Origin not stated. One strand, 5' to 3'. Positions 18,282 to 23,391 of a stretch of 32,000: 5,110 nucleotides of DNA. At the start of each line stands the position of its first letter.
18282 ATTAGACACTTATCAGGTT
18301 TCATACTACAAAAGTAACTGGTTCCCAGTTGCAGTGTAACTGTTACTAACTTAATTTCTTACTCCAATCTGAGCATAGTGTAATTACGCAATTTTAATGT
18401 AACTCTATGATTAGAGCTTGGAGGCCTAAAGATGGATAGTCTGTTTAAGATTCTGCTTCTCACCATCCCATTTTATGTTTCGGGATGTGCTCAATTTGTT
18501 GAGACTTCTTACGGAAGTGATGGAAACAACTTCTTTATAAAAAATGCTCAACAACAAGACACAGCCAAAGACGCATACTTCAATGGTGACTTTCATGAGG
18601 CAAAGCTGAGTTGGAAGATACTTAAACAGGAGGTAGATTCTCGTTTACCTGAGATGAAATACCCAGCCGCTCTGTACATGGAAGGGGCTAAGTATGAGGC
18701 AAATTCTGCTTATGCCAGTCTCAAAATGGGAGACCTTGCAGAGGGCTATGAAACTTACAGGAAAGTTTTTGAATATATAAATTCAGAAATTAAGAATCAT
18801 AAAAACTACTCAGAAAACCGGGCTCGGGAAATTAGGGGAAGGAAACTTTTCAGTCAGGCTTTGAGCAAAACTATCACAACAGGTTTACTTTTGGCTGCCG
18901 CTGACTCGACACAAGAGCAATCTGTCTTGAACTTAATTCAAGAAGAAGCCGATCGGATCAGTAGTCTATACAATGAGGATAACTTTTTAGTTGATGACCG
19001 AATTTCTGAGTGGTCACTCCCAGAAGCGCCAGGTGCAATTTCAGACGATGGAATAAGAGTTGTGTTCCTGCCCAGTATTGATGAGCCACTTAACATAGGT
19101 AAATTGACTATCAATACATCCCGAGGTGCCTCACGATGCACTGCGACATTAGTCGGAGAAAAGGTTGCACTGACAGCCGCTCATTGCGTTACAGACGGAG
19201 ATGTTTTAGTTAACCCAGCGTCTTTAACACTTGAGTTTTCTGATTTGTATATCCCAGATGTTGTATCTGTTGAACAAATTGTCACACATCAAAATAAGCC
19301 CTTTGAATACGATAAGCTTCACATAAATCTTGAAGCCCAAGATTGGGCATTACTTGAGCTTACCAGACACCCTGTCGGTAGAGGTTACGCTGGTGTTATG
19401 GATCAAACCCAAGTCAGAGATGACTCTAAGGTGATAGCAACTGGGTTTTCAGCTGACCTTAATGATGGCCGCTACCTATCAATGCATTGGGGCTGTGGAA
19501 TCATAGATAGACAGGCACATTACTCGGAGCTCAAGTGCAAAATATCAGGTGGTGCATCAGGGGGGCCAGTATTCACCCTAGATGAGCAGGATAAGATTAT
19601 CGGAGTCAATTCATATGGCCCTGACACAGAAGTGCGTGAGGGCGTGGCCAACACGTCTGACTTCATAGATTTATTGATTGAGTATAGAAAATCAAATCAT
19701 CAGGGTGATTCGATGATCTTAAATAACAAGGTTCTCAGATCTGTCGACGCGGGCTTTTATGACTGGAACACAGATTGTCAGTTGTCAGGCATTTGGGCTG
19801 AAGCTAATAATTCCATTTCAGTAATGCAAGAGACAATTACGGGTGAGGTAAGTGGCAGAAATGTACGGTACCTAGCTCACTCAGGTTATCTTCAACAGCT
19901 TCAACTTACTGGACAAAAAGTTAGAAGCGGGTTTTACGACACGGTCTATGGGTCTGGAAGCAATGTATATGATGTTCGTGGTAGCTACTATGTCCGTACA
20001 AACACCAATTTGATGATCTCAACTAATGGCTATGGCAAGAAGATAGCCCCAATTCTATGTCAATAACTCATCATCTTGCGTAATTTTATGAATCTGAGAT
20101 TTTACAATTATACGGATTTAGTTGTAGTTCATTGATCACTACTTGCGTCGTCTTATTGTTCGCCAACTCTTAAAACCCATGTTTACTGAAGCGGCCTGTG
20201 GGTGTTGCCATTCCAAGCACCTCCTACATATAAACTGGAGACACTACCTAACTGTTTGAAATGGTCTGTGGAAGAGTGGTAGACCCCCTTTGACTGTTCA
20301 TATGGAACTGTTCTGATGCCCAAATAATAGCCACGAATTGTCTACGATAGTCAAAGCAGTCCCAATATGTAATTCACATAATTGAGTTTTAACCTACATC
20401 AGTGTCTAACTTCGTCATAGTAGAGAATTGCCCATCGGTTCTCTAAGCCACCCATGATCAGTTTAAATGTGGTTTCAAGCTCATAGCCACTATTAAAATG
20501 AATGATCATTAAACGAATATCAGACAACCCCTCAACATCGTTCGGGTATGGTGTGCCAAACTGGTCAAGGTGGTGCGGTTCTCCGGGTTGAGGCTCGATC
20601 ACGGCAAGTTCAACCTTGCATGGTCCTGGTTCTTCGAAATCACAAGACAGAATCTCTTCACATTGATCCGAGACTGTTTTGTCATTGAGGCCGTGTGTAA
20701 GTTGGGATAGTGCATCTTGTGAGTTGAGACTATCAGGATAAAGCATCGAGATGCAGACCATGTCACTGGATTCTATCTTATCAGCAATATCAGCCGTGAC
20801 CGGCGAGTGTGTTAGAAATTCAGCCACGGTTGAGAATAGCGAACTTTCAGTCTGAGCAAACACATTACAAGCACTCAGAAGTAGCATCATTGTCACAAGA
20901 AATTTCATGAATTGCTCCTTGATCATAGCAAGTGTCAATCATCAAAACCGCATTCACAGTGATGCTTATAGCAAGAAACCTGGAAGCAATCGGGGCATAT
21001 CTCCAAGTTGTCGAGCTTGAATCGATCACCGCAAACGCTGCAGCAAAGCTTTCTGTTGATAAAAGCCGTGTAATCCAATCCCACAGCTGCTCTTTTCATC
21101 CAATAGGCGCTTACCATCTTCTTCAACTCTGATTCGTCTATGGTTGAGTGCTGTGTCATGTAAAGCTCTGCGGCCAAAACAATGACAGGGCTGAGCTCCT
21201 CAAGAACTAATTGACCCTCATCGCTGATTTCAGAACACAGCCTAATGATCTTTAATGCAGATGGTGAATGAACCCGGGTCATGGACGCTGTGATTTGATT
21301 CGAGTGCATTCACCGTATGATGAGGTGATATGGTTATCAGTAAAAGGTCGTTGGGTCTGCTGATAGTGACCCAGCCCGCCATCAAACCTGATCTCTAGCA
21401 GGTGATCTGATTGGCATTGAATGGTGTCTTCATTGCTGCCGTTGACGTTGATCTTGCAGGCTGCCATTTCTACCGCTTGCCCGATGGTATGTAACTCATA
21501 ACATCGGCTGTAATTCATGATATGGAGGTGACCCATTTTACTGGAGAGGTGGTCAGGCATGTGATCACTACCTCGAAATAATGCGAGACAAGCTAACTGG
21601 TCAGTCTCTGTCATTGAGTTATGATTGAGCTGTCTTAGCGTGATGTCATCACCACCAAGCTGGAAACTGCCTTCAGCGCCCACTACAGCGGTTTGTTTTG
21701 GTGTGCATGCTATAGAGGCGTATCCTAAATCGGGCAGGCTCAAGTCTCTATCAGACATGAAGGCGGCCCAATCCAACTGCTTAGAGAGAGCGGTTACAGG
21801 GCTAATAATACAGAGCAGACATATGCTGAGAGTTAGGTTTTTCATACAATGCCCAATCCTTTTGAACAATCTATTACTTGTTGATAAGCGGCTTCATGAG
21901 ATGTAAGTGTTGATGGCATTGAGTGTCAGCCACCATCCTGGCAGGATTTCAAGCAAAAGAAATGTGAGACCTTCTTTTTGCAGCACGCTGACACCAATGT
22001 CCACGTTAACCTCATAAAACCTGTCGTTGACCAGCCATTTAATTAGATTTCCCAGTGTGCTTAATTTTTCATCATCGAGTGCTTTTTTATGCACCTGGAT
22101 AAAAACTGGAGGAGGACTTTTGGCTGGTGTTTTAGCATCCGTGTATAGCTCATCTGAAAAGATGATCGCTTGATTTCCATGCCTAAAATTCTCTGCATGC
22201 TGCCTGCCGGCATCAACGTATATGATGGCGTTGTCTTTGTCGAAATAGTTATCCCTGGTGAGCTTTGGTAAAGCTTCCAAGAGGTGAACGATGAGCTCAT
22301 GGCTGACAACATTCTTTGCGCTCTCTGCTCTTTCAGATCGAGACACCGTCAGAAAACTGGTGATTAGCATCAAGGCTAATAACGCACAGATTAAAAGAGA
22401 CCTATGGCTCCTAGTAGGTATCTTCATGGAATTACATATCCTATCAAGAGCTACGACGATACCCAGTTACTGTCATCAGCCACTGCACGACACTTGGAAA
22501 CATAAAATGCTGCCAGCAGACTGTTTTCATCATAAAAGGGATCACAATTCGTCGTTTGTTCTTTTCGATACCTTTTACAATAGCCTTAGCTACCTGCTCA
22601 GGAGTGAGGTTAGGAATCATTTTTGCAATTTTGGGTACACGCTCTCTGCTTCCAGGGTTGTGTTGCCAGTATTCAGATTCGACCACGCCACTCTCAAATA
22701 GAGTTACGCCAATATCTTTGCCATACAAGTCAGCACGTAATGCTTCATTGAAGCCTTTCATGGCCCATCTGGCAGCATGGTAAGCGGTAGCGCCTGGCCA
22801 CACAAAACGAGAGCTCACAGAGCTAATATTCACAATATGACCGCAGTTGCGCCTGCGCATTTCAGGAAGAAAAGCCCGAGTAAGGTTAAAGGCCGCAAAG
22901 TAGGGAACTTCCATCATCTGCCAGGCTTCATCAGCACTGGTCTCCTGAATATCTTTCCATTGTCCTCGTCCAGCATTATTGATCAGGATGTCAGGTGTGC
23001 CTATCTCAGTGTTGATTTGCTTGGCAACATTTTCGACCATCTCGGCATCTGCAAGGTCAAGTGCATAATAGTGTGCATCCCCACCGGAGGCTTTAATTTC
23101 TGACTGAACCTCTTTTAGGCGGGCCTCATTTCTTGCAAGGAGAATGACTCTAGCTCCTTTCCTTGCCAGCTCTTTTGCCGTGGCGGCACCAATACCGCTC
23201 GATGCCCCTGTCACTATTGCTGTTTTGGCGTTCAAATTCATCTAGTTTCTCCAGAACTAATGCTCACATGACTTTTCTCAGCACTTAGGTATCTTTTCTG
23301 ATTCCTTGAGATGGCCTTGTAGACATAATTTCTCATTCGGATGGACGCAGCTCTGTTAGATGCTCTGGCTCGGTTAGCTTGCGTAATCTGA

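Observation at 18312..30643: Cluster-specific 19-bp motif in front of all four transcription units of the accessory cluster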

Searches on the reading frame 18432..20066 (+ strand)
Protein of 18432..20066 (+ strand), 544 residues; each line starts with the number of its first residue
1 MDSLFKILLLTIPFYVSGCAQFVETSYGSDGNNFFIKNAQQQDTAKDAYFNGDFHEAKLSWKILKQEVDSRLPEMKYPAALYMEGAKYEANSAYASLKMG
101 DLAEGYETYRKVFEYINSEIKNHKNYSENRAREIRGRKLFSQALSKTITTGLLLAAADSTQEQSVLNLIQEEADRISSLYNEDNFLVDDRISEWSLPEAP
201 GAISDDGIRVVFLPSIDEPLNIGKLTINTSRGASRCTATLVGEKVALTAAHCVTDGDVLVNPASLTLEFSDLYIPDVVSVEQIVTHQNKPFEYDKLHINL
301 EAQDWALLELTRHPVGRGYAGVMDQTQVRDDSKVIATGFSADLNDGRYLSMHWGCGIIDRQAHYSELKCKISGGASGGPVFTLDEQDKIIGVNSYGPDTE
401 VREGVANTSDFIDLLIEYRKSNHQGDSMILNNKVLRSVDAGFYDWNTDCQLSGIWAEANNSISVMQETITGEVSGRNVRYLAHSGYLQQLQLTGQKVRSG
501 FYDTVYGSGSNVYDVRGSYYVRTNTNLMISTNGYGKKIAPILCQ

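Call 8: search_protein_families(library=pfam, proteins=[window:18432-20066:+], max_evalue=0.01)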
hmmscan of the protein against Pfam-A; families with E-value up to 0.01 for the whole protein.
window:18432-20066:+ (544 aa): 2 families
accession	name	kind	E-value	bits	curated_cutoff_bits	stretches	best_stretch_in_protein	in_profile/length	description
PF00089.32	Trypsin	-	7e-10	39.5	20.6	1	229-402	22-204/220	Trypsin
PF13365.12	Trypsin_2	-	2.5e-08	35.2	27.6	1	236-392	1-144/144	Trypsin-like peptidase domain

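Call 46: find_homologous_proteins(query=window:18432-20066:+)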
Query window:18432-20066:+ (544 aa): 2 proteins with E <= 0.001 among 8000 candidates.
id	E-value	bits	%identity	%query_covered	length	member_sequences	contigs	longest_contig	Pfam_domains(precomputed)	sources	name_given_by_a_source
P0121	3.8e-118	414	41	99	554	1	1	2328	PF13365.13,PF00089.33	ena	-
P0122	3.1e-34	137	35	52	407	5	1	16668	PF13365.13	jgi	jgi:hypothetical protein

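Call 47: find_encoding_contigs(protein=P0122, flank=10000, max_places=3)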
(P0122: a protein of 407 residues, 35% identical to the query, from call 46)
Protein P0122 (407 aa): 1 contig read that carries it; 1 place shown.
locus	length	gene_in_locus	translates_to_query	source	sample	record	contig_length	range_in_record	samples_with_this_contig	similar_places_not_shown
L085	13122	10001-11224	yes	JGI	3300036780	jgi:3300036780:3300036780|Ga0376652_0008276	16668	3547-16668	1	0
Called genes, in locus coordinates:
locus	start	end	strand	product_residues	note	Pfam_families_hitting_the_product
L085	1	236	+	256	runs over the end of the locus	PF00596:Aldolase_II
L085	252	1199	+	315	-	PF01557:FAA_hydrolase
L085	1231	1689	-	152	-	PF13474:SnoaL_3, PF14534:DUF4440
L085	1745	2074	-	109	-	-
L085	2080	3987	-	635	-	PF02776:TPP_enzyme_N, PF00205:TPP_enzyme_M, PF02775:TPP_enzyme_C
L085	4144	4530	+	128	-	-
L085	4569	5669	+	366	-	PF00355:Rieske, PF03358:FMN_red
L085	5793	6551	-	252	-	PF01209:Ubie_methyltran (faint)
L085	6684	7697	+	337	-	PF03480:DctP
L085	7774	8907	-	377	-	PF00196:GerE (weak)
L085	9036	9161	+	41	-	-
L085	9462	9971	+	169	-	-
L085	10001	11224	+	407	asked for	PF13365:Trypsin_2 (weak)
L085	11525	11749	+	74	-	-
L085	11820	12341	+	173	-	-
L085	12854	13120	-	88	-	?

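Call 48: find_encoding_contigs(protein=P0121, flank=10000, max_places=3)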
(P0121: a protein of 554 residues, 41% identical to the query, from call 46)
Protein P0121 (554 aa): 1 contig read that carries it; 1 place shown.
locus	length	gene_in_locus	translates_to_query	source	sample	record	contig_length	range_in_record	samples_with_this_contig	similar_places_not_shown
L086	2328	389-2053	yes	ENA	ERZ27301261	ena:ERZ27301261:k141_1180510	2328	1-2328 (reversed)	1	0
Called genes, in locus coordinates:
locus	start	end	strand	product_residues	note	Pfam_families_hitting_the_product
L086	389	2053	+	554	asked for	PF00089:Trypsin (weak), PF13365:Trypsin_2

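Call 55: search_protein_families(library=ncbifam, proteins=[window:18432-20066:+], max_evalue=1)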
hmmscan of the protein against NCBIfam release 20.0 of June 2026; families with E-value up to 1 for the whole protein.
window:18432-20066:+ (544 aa): 1 family
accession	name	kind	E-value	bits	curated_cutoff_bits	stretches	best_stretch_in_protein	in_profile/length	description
NF051463.1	Rv1815_serprot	equivalog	0.037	13.4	175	1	231-392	16-166/190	Rv1815 family serine proteinase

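Call 81: search_protein_families(library=padloc, proteins=[window:18432-20066:+], max_evalue=0.001)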
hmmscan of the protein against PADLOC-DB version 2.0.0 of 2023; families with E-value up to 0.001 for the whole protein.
window:18432-20066:+ (544 aa): 3 families
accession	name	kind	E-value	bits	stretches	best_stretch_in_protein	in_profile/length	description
PDLC02960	RT-Protease_XI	-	1.9e-09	35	1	229-410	343-499/506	single gene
PDLC02959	RT-Protease_XI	-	1.2e-07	29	1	229-413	345-506/510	single gene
PDLC03855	LmuA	-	2e-05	22.1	1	241-393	22-170/425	-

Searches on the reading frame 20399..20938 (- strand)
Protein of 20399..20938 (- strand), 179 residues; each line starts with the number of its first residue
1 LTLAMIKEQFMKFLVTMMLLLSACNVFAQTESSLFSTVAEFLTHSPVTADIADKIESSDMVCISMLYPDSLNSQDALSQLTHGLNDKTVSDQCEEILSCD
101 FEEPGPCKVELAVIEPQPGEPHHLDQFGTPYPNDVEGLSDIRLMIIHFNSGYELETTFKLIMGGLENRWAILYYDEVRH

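Call 8: search_protein_families(library=pfam, proteins=[window:20399-20938:-], max_evalue=0.01)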
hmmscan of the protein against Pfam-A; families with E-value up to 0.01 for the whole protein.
window:20399-20938:- (179 aa): 0 families

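Call 45: search_protein_families(library=pfam, proteins=[window:20399-20938:-], max_evalue=1)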
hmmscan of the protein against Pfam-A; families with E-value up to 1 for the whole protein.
window:20399-20938:- (179 aa): 0 families

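Call 81: search_protein_families(library=padloc, proteins=[window:20399-20938:-], max_evalue=0.001)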
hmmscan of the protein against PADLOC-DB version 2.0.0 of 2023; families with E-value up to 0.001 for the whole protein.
window:20399-20938:- (179 aa): 0 families

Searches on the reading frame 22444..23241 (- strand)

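Call 8: search_protein_families(library=pfam, proteins=[window:22444-23241:-], max_evalue=0.01)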
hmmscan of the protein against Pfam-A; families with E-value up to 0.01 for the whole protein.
window:22444-23241:- (265 aa): 7 families
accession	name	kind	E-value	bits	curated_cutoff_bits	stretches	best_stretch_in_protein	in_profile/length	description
PF00106.31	adh_short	-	1.5e-51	175.1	26.6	1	6-193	1-188/195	short chain dehydrogenase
PF13561.12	adh_short_C2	-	5.4e-36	124.8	27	1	12-222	1-214/236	Enoyl-(Acyl carrier protein) reductase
PF08659.16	KR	-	8.9e-17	62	22.6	1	7-169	2-164/180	KR domain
PF01370.27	Epimerase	-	4.9e-06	26.6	20.9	1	9-141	2-115/240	NAD dependent epimerase/dehydratase family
PF13460.12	NAD_binding_10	-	5.7e-06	26.8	27.2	1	12-170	1-123/184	NAD(P)H-binding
PF23441.1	SDR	-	0.00058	19.8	27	1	3-202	5-209/258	SDR-like rossmann domain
PF02719.21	Polysacc_synt_2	-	0.0094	15.6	20.2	0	9-77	2-77/293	Polysaccharide biosynthesis protein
